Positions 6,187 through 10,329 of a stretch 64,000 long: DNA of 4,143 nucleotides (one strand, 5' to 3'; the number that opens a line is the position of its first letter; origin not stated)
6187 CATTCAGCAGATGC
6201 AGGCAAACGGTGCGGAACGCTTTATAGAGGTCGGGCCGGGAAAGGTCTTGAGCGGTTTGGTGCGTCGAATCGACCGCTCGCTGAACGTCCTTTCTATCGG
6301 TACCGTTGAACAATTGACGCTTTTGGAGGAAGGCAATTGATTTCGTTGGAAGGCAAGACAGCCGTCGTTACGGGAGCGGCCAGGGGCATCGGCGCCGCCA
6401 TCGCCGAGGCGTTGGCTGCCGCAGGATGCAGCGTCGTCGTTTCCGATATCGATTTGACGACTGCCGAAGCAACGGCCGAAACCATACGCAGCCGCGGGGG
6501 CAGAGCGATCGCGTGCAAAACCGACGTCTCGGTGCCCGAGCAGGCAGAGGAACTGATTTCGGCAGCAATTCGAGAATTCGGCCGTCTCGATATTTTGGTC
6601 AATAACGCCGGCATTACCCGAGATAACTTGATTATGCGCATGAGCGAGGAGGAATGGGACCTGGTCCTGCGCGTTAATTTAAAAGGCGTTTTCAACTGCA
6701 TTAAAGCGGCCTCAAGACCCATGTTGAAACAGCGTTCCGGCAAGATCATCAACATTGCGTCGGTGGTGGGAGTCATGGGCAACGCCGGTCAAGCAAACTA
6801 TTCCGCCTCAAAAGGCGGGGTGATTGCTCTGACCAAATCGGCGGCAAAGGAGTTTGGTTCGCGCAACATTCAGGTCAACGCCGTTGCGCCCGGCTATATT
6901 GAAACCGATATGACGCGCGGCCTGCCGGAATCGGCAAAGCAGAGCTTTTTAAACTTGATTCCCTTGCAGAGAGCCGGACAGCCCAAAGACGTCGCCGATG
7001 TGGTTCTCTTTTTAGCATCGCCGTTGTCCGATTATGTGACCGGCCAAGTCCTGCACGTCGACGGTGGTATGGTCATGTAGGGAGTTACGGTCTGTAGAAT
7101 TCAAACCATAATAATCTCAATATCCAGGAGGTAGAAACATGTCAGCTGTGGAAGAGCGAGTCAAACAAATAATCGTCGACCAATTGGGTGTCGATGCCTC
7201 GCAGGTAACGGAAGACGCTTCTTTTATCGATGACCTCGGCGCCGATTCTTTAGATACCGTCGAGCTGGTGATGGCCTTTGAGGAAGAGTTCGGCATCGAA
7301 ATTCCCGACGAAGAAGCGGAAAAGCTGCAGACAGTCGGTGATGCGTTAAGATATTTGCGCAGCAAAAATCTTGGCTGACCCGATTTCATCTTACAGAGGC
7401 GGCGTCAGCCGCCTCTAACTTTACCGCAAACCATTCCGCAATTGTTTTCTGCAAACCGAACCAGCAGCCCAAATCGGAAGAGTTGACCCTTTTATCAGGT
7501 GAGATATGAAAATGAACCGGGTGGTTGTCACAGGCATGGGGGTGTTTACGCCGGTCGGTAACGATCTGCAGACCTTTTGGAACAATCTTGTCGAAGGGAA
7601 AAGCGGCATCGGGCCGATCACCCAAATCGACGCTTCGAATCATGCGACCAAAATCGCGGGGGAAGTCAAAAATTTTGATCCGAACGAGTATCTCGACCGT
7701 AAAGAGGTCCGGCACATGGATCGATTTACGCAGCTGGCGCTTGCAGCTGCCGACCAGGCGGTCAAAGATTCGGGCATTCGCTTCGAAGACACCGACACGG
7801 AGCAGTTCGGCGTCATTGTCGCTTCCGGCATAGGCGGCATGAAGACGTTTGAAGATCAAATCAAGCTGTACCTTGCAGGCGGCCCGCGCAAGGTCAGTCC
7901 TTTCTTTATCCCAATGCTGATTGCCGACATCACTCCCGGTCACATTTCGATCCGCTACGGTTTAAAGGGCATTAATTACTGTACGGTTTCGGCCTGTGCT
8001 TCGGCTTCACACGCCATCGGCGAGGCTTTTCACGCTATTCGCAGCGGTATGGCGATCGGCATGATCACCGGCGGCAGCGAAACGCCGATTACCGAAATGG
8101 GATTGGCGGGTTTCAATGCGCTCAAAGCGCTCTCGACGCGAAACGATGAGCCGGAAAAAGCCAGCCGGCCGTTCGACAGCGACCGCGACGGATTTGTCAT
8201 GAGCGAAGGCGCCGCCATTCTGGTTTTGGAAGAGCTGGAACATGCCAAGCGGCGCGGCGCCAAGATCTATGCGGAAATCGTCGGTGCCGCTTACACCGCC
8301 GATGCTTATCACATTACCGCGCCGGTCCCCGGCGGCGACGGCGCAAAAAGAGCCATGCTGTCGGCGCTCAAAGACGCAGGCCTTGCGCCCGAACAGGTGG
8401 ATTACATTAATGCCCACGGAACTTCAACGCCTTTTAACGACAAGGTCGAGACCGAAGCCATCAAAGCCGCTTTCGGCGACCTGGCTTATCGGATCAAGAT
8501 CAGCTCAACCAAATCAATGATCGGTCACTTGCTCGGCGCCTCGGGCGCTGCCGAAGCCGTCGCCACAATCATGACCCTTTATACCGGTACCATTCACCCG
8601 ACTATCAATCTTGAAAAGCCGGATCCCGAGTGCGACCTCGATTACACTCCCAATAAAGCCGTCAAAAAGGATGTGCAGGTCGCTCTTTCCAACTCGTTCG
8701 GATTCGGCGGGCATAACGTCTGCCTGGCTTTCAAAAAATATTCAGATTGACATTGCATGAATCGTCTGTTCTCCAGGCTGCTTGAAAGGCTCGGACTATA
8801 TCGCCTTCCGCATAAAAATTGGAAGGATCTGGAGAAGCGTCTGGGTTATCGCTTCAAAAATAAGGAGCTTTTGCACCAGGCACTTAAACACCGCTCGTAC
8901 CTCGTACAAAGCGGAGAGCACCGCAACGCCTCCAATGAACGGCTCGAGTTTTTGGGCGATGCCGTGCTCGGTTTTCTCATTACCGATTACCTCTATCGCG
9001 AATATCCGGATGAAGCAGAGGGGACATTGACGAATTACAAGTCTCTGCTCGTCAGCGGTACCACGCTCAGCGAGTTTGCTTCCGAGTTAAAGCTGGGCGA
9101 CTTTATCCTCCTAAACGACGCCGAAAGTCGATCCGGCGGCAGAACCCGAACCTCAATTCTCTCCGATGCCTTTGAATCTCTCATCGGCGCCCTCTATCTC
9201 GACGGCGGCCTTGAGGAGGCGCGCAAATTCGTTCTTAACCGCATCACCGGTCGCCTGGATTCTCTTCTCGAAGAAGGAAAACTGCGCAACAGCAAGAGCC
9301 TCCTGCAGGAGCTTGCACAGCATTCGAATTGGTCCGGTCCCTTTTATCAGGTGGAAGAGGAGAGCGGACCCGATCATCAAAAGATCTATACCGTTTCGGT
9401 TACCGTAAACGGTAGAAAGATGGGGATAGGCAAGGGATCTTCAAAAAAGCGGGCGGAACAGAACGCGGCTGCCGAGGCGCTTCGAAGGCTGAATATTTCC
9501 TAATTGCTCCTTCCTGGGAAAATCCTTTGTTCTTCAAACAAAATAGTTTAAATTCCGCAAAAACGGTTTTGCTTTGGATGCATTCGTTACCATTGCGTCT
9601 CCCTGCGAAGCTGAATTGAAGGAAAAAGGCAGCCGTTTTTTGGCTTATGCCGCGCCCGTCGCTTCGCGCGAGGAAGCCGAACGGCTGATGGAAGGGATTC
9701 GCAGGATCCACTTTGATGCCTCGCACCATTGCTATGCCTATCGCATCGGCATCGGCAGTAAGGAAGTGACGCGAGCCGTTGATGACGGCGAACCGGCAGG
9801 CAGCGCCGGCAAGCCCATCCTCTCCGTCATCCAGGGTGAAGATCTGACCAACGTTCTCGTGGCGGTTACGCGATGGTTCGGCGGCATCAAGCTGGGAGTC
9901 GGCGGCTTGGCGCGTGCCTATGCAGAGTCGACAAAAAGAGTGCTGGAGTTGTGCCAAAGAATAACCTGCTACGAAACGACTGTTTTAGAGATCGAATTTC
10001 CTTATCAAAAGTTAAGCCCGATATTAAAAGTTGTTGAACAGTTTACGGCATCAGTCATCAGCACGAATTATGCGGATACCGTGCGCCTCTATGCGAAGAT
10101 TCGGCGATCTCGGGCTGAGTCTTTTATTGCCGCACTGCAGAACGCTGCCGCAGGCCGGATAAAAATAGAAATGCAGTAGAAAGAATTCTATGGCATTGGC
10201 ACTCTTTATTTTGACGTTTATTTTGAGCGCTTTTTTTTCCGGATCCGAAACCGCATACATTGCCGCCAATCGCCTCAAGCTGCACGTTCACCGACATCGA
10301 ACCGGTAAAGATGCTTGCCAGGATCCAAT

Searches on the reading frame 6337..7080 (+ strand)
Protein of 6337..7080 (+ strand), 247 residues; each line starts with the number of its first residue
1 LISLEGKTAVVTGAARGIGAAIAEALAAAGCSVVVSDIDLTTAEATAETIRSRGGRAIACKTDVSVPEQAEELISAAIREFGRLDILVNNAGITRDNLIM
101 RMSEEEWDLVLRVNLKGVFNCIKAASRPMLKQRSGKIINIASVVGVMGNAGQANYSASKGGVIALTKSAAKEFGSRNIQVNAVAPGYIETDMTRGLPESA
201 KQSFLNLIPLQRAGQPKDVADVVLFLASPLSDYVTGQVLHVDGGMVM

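Call 27: search_protein_families(library=pfam, proteins=[window:6337-7080:+], max_evalue=0.0001)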
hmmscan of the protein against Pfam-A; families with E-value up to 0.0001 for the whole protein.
window:6337-7080:+ (247 aa): 3 families
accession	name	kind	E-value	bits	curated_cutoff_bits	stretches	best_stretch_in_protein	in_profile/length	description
PF13561.12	adh_short_C2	-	5.3e-74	249.2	27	1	13-245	1-235/236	Enoyl-(Acyl carrier protein) reductase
PF00106.31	adh_short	-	1.3e-64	217.7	26.6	1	7-198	1-192/195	short chain dehydrogenase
PF08659.16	KR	-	1.7e-19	70.9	22.6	1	8-160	2-154/180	KR domain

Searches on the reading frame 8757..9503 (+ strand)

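Call 27: search_protein_families(library=pfam, proteins=[window:8757-9503:+], max_evalue=0.0001)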
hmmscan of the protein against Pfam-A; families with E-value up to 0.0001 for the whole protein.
window:8757-9503:+ (248 aa): 5 families
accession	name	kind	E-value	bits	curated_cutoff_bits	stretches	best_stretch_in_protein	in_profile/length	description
PF14622.11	Ribonucleas_3_3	-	2.2e-37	128.5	35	1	35-165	1-126/128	Ribonuclease-III-like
PF00636.31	Ribonuclease_3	-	2e-26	93.2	27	1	61-151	1-102/102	Ribonuclease III domain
PF00035.32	dsrm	-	2.3e-21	76.6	23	1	180-245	2-66/66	Double-stranded RNA binding motif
PF22935.1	RM44_endonuclase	-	7.3e-08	33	27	1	26-146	10-139/139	Large ribosomal subunit protein mL44, endonuclease domain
PF14709.13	DND1_DSRM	-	3.4e-07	30.9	25.7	1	179-245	3-79/80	double strand RNA binding domain from DEAD END PROTEIN 1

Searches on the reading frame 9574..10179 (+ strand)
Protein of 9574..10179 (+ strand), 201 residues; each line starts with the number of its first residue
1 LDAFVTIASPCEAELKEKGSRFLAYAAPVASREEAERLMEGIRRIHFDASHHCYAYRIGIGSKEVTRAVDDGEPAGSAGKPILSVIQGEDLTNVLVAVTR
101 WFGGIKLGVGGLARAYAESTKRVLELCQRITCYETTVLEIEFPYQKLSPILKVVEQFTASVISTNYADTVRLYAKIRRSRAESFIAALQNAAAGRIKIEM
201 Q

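Call 27: search_protein_families(library=pfam, proteins=[window:9574-10179:+], max_evalue=0.0001)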
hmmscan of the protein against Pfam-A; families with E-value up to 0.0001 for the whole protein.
window:9574-10179:+ (201 aa): 2 families
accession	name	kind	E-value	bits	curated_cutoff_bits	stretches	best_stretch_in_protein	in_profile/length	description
PF01205.25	UPF0029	-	6.5e-38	129.5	27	1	18-124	1-107/107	Uncharacterized protein family UPF0029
PF09186.17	DUF1949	-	2.7e-08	34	23.7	1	140-195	1-56/56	Domain of unknown function (DUF1949)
